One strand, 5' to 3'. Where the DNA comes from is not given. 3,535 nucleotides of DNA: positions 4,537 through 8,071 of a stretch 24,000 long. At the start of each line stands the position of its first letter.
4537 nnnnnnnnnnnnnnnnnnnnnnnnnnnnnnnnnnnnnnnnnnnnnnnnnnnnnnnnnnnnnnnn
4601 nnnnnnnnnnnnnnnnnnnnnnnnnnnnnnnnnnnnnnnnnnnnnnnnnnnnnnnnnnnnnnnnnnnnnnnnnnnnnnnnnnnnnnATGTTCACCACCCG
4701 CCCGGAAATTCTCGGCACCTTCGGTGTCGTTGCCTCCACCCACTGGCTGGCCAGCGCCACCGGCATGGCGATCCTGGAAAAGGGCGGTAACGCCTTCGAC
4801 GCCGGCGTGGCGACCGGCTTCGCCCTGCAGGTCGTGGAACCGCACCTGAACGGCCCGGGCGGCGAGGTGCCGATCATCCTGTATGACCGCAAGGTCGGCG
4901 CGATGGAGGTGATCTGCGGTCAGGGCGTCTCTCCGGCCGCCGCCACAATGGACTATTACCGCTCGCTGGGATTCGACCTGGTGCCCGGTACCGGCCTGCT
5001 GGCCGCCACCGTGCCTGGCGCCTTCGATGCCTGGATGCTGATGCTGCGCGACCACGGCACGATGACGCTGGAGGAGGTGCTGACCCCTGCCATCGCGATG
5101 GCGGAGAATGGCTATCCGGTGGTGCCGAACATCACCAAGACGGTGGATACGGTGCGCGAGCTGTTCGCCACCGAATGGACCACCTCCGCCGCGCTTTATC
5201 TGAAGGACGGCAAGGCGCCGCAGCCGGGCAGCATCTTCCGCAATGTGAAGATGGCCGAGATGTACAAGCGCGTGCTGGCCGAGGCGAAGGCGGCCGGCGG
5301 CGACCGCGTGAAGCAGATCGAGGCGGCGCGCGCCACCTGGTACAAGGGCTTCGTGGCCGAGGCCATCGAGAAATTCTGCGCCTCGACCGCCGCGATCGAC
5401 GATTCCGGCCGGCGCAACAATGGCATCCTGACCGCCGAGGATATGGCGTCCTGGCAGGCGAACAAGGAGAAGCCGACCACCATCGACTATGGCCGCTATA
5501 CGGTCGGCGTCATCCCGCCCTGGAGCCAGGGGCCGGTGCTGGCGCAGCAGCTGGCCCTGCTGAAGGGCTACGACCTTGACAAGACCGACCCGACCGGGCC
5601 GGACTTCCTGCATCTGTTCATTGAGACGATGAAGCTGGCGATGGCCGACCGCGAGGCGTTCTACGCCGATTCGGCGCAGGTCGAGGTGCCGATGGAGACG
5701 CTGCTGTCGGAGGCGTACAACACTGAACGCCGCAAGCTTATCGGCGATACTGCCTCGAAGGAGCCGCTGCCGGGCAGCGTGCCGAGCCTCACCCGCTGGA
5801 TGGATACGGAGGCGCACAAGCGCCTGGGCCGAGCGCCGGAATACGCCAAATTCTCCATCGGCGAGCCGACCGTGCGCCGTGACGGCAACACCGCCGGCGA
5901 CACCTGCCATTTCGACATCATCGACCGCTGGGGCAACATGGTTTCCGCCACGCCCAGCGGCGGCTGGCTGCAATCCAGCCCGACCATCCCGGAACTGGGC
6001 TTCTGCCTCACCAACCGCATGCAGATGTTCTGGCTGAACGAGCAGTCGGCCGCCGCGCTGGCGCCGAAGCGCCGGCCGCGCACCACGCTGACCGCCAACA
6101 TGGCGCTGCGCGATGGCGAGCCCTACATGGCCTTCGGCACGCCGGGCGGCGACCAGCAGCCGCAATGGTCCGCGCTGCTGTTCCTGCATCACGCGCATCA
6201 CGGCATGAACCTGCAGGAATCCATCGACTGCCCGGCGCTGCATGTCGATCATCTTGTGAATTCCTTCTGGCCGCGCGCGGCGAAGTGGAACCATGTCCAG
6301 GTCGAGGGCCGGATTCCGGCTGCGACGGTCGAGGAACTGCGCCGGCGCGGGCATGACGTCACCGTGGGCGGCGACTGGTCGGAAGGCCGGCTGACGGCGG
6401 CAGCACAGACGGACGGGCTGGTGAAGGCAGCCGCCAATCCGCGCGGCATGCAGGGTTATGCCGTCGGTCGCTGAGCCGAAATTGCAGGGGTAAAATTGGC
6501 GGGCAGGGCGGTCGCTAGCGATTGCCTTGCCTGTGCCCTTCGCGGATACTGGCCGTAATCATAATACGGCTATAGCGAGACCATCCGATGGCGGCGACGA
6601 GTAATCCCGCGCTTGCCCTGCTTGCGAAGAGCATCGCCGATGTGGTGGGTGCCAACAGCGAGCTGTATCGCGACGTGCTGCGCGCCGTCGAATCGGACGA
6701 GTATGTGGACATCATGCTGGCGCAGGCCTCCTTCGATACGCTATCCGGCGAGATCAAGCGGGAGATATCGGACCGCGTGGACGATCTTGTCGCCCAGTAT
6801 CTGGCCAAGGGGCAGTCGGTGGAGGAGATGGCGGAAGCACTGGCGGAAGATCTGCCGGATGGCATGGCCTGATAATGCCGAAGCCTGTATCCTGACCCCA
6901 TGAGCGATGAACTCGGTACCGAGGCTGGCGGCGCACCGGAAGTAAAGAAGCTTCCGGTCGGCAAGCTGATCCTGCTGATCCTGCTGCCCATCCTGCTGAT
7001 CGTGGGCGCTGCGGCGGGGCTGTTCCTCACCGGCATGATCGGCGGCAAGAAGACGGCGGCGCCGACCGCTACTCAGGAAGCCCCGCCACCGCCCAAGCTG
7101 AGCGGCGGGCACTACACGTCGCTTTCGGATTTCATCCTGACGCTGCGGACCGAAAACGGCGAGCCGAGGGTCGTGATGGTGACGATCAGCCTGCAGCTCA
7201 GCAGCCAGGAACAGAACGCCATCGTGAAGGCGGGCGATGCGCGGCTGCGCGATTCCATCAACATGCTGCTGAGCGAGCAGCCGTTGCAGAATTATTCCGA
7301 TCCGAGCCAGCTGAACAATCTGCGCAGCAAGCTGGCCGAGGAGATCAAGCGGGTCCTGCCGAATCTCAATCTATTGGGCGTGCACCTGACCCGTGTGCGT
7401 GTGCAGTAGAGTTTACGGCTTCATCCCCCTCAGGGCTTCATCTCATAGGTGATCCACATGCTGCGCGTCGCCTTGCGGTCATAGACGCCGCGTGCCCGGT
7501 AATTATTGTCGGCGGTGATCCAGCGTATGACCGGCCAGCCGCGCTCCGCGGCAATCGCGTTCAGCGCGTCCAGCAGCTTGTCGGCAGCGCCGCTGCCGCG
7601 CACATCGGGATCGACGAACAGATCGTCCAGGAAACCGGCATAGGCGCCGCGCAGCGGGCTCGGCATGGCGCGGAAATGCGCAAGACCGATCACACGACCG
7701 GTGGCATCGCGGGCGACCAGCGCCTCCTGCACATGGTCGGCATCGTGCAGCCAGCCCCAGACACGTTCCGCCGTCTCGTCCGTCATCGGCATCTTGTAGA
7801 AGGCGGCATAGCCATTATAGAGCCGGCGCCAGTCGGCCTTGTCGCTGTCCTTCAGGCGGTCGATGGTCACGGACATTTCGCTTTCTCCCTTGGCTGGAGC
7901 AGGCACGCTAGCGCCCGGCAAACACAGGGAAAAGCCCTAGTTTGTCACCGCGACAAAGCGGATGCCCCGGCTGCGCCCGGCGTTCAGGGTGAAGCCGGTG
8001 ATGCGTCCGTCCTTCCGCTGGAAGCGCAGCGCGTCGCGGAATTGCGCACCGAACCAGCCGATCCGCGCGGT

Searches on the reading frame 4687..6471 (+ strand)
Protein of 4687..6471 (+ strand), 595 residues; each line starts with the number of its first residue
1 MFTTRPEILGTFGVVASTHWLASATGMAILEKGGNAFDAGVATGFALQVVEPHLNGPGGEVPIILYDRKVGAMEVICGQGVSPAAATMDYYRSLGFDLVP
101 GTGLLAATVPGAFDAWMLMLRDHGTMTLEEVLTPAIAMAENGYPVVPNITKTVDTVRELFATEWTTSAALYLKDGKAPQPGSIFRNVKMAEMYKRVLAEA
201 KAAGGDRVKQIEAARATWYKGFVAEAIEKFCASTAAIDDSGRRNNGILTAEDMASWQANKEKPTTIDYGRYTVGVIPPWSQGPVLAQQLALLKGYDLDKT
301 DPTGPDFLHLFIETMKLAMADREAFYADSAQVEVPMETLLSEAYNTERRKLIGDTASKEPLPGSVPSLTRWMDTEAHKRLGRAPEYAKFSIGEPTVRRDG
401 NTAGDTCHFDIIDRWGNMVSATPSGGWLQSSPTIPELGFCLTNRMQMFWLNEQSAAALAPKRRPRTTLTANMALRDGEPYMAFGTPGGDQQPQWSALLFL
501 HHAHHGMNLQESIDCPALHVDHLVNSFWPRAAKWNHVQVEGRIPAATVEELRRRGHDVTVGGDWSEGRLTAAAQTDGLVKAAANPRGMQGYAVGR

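Call 10: find_related_loci(query=window:4687-6471:+, collection=genome_contigs, flank=3000)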
Query window:4687-6471:+ (595 aa) in genome_contigs; peptide patterns used: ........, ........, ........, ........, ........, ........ (x = any residue, [..] = any of these).
44 stretches matched a pattern; 22 encode a relative of the query (tblastn E <= 1e-3); 22 distinct loci.
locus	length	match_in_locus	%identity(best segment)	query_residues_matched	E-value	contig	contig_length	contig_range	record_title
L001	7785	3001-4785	85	1-595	0e+0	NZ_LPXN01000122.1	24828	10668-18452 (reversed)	Oceanibaculum pacificum strain MCCC 1A02656 contig45, whole genome shotgun sequence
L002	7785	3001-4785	85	1-595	0e+0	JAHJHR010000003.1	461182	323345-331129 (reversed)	MAG: Alphaproteobacteria bacterium isolate Modern_marine_planktonic.mb.43 Modern_marine_plan.mb.43_k141_128829, whole ge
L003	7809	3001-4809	64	1-595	0e+0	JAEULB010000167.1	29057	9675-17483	MAG: Rhodospirillaceae bacterium isolate new MAG-110 k141_868981, whole genome shotgun sequence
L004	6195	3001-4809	64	1-595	0e+0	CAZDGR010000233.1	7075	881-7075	MAG TPA_asm: uncultured Rhizobium sp. isolate SRP150892_co1_281 genome assembly, contig: NODE_11515_length_7075_cov_6.61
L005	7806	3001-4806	63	1-595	0e+0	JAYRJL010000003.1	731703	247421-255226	MAG: Alphaproteobacteria bacterium isolate SZ_szas3bin.18 NODE_10_length_731703_cov_3.87433, whole genome shotgun sequen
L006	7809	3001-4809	63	1-595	0e+0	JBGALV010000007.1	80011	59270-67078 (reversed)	MAG: Alphaproteobacteria bacterium isolate MAG_MBR_H10.65 MBRH10-65_opera_contig_1319, whole genome shotgun sequence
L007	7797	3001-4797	61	2-595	0e+0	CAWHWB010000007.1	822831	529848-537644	MAG: uncultured Alphaproteobacteria bacterium isolate MFD03044.bin.1.49 genome assembly, contig: contig_43471, whole gen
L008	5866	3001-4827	59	2-595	0e+0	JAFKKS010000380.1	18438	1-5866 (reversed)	MAG: Hyphomicrobiales bacterium isolate SCN18_30_10_14_R2_B_64_10 SCN18_30_10_14_R2_B_scaffold_3196, whole genome shotgu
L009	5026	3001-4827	59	2-595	0e+0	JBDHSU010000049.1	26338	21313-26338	MAG: Variibacter sp. isolate AS-MESO-3CA.110 NODE_7769_length_26338_cov_4.766917, whole genome shotgun sequence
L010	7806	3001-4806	57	2-595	0e+0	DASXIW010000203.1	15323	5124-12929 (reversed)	MAG TPA_asm: Acetobacteraceae bacterium isolate SMAG_U5231 k141_1326613, whole genome shotgun sequence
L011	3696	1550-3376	57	2-595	0e+0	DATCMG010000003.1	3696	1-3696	MAG TPA_asm: Roseomonas sp. isolate SMAG_U7142 k141_21341, whole genome shotgun sequence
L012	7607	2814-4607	59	1-595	0e+0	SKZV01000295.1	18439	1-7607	MAG: Rhodovibrio sp. isolate CSSed162cmB_354 CSSed16-2cmB-7229, whole genome shotgun sequence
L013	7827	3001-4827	57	2-595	0e+0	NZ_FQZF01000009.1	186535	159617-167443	Roseomonas rosea strain DSM 14916, whole genome shotgun sequence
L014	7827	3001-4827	57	2-595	0e+0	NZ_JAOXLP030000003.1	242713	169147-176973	Roseomonas xinghualingensis strain SXEYE001 Scaffold3_1, whole genome shotgun sequence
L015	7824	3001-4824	57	2-595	0e+0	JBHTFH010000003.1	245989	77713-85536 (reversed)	Roseomonas sp. GCM10028921 strain LUR113 spades_K_25_97_3, whole genome shotgun sequence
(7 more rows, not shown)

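Call 14: search_protein_families(library=pfam, proteins=[window:4687-6471:+])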
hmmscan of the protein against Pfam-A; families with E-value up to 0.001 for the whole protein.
window:4687-6471:+ (595 aa): 1 family
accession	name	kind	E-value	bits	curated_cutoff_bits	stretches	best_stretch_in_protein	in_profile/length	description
PF01019.26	G_glu_transpept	-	3.4e-119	399.4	27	1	28-587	2-510/512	Gamma-glutamyltranspeptidase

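Call 71: find_homologous_proteins(query=window:4687-6471:+, max_evalue=1e-150)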
Query window:4687-6471:+ (595 aa): 7973 proteins with E <= 1e-150 among 8000 candidates; the best 120 are listed.
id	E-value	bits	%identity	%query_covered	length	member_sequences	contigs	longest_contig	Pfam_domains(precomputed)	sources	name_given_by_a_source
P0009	0.0e+0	1322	95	100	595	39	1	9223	PF01019.28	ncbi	ncbi:MAG: gamma-glutamyltransferase family protein [Oceanibaculum sp.]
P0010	0.0e+0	1185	85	100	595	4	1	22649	PF01019.28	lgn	-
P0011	4.2e-287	972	86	82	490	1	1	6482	PF01019.28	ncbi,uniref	ncbi:gamma-glutamyltransferase family protein, partial [Falsiroseomonas sp.]|uniref:gamma-glutamyltr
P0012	4.8e-263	892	67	100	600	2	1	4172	PF01019.28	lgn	-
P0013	1.1e-254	865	65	100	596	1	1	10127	PF01019.28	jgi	jgi:gamma-glutamyltranspeptidase/glutathione hydrolase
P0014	4.0e-254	863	65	100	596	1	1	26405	PF01019.28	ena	-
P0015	4.7e-254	863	64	100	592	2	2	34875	PF01019.28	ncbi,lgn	ncbi:MAG: gamma-glutamyltransferase family protein [Thalassobaculales bacterium]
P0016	5.9e-254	862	65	100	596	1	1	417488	PF01019.28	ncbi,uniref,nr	ncbi:gamma-glutamyltranspeptidase [Thalassobaculum fulvum]|uniref:Gamma-glutamyltranspeptidase n=1 T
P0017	6.4e-254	862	64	100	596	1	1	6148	PF01019.28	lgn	-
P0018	1.4e-253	861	65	100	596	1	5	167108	PF01019.28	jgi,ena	-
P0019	1.6e-253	861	63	100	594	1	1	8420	PF01019.28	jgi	jgi:gamma-glutamyltranspeptidase/glutathione hydrolase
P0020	2.0e-253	861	64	100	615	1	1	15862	PF01019.28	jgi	jgi:gamma-glutamyltranspeptidase/glutathione hydrolase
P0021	2.2e-253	860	65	100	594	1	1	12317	PF01019.28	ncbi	-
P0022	4.6e-253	859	64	100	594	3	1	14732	PF01019.28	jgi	jgi:gamma-glutamyltranspeptidase/glutathione hydrolase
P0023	7.3e-253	859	63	100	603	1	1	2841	PF01019.28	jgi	jgi:gamma-glutamyltranspeptidase/glutathione hydrolase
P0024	8.5e-252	855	63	100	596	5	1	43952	PF01019.28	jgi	jgi:gamma-glutamyltranspeptidase / glutathione hydrolase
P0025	9.3e-252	855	64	100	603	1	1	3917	PF01019.28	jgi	jgi:gamma-glutamyltranspeptidase / glutathione hydrolase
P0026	9.9e-252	855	63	100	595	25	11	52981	PF01019.28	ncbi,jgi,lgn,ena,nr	ncbi:MAG: gamma-glutamyltransferase family protein [Alphaproteobacteria bacterium]|nr:gamma-glutamyl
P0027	1.1e-251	855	64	100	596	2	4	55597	PF01019.28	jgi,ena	-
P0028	1.5e-251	854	64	100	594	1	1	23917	PF01019.28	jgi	jgi:gamma-glutamyltranspeptidase / glutathione hydrolase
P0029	1.8e-251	854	64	100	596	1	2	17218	PF01019.28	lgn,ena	-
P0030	2.2e-251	854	63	100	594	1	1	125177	PF01019.28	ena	-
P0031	2.3e-251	854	62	100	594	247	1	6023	PF01019.28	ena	-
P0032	2.6e-251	854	65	100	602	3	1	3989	PF01019.28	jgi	jgi:gamma-glutamyltranspeptidase / glutathione hydrolase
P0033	2.8e-251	854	64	100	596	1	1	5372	PF01019.28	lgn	-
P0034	3.2e-251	853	64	100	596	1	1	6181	PF01019.28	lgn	-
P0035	3.9e-251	853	64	100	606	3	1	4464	PF01019.28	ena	-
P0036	8.8e-251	852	63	100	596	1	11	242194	PF01019.28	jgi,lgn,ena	-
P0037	9.5e-251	852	63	100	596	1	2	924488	PF01019.28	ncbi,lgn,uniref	ncbi:gamma-glutamyltransferase family protein [Thalassobaculum sp.]|uniref:gamma-glutamyltransferase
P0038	1.6e-250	851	63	100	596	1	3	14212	PF01019.28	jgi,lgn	jgi:gamma-glutamyltranspeptidase/glutathione hydrolase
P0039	2.2e-250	851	63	100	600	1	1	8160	PF01019.28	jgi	jgi:gamma-glutamyltranspeptidase/glutathione hydrolase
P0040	4.2e-250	850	63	100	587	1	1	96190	PF01019.28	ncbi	-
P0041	5.0e-250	849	63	100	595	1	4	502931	PF01019.28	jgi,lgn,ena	jgi:gamma-glutamyltranspeptidase / glutathione hydrolase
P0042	5.8e-250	849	64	100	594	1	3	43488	PF01019.28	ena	-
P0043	6.3e-250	849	62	100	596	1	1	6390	PF01019.28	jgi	jgi:gamma-glutamyltranspeptidase/glutathione hydrolase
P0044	8.5e-250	849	64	100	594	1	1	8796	PF01019.28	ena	-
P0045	1.0e-249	848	62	100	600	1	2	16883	PF01019.28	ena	-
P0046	1.2e-249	848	63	100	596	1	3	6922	PF01019.28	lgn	-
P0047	1.5e-249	848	62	100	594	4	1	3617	PF01019.28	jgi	jgi:gamma-glutamyltranspeptidase/glutathione hydrolase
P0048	2.1e-249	847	63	100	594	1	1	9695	PF01019.28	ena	-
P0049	3.9e-249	846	63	100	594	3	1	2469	PF01019.28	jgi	jgi:gamma-glutamyltranspeptidase / glutathione hydrolase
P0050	4.4e-249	846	64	100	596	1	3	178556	PF01019.28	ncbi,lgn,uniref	ncbi:MAG: gamma-glutamyltransferase family protein [Thalassobaculum sp.]|uniref:gamma-glutamyltransf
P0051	5.7e-249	846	64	100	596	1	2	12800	PF01019.28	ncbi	-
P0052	7.4e-249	846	63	100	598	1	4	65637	PF01019.28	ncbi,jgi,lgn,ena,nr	ncbi:MAG: gamma-glutamyltransferase family protein [Alphaproteobacteria bacterium]|nr:gamma-glutamyl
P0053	1.2e-248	845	63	100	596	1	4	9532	PF01019.28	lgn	-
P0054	1.3e-248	845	63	100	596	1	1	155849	PF01019.28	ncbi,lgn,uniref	ncbi:gamma-glutamyltransferase family protein [Thalassobaculum sp.]|uniref:gamma-glutamyltransferase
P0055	1.4e-248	845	63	100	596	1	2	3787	PF01019.28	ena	-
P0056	1.6e-248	844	62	100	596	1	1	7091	PF01019.28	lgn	-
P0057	1.7e-248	844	62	100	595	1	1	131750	PF01019.28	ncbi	-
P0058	2.0e-248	844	63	100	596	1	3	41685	PF01019.28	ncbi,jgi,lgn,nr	ncbi:gamma-glutamyltranspeptidase [alpha proteobacterium BAL199]|jgi:gamma-glutamyltranspeptidase / 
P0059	2.6e-248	844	64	100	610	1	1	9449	PF01019.28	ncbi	-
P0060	2.6e-248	844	63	100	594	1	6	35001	PF01019.28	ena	-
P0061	3.5e-248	843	64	100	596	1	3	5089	PF01019.28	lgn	-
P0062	3.6e-248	843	63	100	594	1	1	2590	PF01019.28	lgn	-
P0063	3.8e-248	843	62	100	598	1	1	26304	PF01019.28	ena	-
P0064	4.0e-248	843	61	100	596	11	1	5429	PF01019.28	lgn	-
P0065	4.2e-248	843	63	100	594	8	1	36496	PF01019.28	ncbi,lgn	-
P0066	4.6e-248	843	63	100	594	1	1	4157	PF01019.28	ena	-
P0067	4.8e-248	843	63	100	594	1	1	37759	PF01019.28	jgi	jgi:gamma-glutamyltranspeptidase / glutathione hydrolase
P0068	5.1e-248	843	62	100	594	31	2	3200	PF01019.28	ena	-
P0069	7.4e-248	842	63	100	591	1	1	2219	PF01019.28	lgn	-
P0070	8.6e-248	842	62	100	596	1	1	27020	PF01019.28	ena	-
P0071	9.5e-248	842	63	100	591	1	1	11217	PF01019.28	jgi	-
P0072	1.2e-247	841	63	100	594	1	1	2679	PF01019.28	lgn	-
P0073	1.4e-247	841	63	100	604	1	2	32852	PF01019.28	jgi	jgi:gamma-glutamyltranspeptidase/glutathione hydrolase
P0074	1.4e-247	841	64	100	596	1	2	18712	PF01019.28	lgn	-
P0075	1.5e-247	841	63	100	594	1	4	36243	PF01019.28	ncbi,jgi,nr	ncbi:MAG: gamma-glutamyltransferase family protein [Alphaproteobacteria bacterium]|jgi:gamma-glutamy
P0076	2.6e-247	840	63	100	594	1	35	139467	PF01019.28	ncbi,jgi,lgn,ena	jgi:gamma-glutamyltranspeptidase/glutathione hydrolase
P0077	2.7e-247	840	60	100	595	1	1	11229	PF01019.28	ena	-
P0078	3.4e-247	840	62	100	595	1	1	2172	PF01019.28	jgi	-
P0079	3.7e-247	840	62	100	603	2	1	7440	PF01019.28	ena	-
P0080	4.1e-247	840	63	100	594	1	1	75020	PF01019.28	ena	-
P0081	4.3e-247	840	63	100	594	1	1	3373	PF01019.28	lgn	-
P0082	4.7e-247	840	64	100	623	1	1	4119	PF01019.28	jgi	jgi:gamma-glutamyltranspeptidase/glutathione hydrolase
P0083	4.7e-247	840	63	100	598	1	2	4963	PF01019.28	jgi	jgi:gamma-glutamyltranspeptidase/glutathione hydrolase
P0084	4.9e-247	839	63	100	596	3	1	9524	PF01019.28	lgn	-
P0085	5.0e-247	839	62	100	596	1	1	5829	PF01019.28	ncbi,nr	ncbi:MAG: gamma-glutamyltransferase family protein, partial [Alphaproteobacteria bacterium]|nr:gamma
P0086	5.1e-247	839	63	100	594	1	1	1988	PF01019.28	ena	-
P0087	5.1e-247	839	63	100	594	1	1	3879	PF01019.28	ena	-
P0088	6.0e-247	839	62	100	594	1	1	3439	PF01019.28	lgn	-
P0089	6.4e-247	839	63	100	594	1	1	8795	PF01019.28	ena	-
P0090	8.2e-247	839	63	100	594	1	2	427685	PF01019.28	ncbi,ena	-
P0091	8.9e-247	839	62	100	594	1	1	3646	PF01019.28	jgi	-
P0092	9.7e-247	839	61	100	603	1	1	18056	PF01019.28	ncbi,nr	ncbi:MAG: gamma-glutamyltransferase family protein [Proteobacteria bacterium]|nr:gamma-glutamyltrans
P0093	1.3e-246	838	62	100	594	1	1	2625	PF01019.28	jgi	-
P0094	1.6e-246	838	63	100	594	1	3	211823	PF01019.28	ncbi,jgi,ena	jgi:gamma-glutamyltranspeptidase/glutathione hydrolase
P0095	1.6e-246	838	63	100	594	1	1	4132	PF01019.28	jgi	-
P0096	1.7e-246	838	62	100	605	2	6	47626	PF01019.28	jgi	jgi:gamma-glutamyltranspeptidase/glutathione hydrolase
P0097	1.7e-246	838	61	100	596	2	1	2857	PF01019.28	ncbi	-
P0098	1.7e-246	838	63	100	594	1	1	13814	PF01019.28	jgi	jgi:gamma-glutamyltranspeptidase / glutathione hydrolase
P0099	1.8e-246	838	62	100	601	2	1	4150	PF01019.28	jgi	jgi:gamma-glutamyltranspeptidase/glutathione hydrolase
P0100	1.8e-246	838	63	100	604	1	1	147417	PF01019.28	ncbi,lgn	-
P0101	1.8e-246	838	64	100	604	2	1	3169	PF01019.28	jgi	jgi:gamma-glutamyltranspeptidase/glutathione hydrolase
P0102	2.1e-246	837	63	100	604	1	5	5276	PF01019.28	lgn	-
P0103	2.1e-246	837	63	100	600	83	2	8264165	PF01019.28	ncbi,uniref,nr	ncbi:putative gamma-glutamyltranspeptidase [Bradyrhizobium oligotrophicum S58]|uniref:Putative gamma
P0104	2.1e-246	837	62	100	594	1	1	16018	PF01019.28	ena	-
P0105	2.2e-246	837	63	100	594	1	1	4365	PF01019.28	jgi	jgi:gamma-glutamyltranspeptidase/glutathione hydrolase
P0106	2.3e-246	837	62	100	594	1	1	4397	PF01019.28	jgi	jgi:gamma-glutamyltranspeptidase/glutathione hydrolase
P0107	2.6e-246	837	62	100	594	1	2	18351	PF01019.28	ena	-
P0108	2.7e-246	837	62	100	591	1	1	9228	PF01019.28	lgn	-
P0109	2.8e-246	837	63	100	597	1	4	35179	PF01019.28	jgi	jgi:gamma-glutamyltranspeptidase/glutathione hydrolase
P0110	3.3e-246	837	63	100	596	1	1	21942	PF01019.28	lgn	-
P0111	4.0e-246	836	62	100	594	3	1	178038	PF01019.28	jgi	jgi:gamma-glutamyltranspeptidase / glutathione hydrolase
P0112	4.2e-246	836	62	100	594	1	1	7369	PF01019.28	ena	-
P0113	4.4e-246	836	62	100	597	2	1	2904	PF01019.28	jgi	jgi:gamma-glutamyltranspeptidase/glutathione hydrolase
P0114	4.4e-246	836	62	100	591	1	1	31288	PF01019.28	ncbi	-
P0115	5.6e-246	836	62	100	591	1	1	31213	PF01019.28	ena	-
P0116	5.9e-246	836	62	100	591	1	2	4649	PF01019.28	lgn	-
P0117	6.0e-246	836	62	100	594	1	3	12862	PF01019.28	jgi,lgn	jgi:gamma-glutamyltranspeptidase/glutathione hydrolase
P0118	6.1e-246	836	62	100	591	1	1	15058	PF01019.28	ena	-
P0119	7.0e-246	836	63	100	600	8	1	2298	PF01019.28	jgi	jgi:gamma-glutamyltranspeptidase/glutathione hydrolase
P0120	9.2e-246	835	62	100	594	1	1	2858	PF01019.28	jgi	jgi:gamma-glutamyltranspeptidase/glutathione hydrolase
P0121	9.5e-246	835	61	100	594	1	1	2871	PF01019.28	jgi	jgi:gamma-glutamyltranspeptidase/glutathione hydrolase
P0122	1.1e-245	835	62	100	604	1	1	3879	PF01019.28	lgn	-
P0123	1.1e-245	835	63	100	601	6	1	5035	PF01019.28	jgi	jgi:gamma-glutamyltranspeptidase/glutathione hydrolase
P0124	1.1e-245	835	61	100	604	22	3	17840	PF01019.28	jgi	jgi:gamma-glutamyltranspeptidase/glutathione hydrolase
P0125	1.3e-245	835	63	100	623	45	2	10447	PF01019.28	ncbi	-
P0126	1.4e-245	835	61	100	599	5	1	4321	PF01019.28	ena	-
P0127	1.6e-245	834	63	100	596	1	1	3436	PF01019.28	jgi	-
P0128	1.6e-245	834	62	100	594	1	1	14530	PF01019.28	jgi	jgi:gamma-glutamyltranspeptidase / glutathione hydrolase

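Call 72: find_encoding_contigs(protein=P0010, flank=4000, max_places=3)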
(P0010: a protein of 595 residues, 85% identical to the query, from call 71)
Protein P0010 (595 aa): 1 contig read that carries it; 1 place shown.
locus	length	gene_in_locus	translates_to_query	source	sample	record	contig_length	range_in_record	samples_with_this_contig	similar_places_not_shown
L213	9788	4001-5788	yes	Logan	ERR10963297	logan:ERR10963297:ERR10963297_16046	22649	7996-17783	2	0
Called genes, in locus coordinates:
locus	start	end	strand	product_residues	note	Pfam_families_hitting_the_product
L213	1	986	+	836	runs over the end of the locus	PF13844:Glyco_transf_41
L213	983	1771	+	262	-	-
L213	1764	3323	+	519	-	PF13844:Glyco_transf_41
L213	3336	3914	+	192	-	PF06041:DUF924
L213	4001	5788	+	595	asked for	PF01019:G_glu_transpept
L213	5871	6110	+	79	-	-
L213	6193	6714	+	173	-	PF03748:FliL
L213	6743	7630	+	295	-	PF02737:3HCDH_N, PF00725:3HCDH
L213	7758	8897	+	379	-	PF00465:Fe-ADH, PF13685:Fe-ADH_2 (weak), PF25137:ADH_Fe_C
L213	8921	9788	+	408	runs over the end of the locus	PF07690:MFS_1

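Call 73: find_encoding_contigs(protein=P0011, flank=4000, max_places=3)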
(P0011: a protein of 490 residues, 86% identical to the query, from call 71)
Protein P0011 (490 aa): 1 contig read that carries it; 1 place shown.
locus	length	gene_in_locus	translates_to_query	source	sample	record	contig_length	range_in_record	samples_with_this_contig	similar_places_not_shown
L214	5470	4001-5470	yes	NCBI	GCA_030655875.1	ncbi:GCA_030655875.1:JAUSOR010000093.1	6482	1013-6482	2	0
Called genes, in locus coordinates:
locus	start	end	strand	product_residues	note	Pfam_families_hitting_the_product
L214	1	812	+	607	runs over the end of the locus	PF13844:Glyco_transf_41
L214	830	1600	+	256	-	-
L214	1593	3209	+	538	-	PF13844:Glyco_transf_41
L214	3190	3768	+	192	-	PF06041:DUF924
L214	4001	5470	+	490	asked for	PF01019:G_glu_transpept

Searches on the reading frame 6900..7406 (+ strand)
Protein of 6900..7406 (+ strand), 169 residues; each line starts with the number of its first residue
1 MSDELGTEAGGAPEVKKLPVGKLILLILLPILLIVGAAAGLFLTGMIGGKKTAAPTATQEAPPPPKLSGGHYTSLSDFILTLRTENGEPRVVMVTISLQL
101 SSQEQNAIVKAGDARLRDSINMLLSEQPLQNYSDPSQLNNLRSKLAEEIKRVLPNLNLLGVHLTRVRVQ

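Call 14: search_protein_families(library=pfam, proteins=[window:6900-7406:+])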
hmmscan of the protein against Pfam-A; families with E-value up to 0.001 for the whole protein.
window:6900-7406:+ (169 aa): 1 family
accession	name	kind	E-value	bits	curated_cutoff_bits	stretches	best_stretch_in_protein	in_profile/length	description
PF03748.19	FliL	-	5.8e-11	43.3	24.6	1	72-164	1-98/103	Flagellar basal body-associated protein FliL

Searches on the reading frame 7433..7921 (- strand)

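Call 66: search_protein_families(library=pfam, proteins=[window:7433-7921:-], max_evalue=0.001)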
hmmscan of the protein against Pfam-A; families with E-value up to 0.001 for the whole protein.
window:7433-7921:- (163 aa): 5 families
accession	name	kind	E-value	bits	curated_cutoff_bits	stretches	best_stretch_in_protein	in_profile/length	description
PF00583.31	Acetyltransf_1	-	9.9e-13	48.8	20.7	1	31-149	1-113/116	Acetyltransferase (GNAT) family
PF13508.13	Acetyltransf_7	-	1.3e-07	32.3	27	1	67-149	5-79/84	Acetyltransferase (GNAT) domain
PF13302.13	Acetyltransf_3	-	0.00027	22.1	25.4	1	20-148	4-133/138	Acetyltransferase (GNAT) domain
PF08445.16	FR47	-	0.00075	19.9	22.1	0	94-149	20-74/86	FR47-like protein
PF13673.13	Acetyltransf_10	-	0.00099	19.5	23.6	0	92-149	52-104/128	Acetyltransferase (GNAT) domain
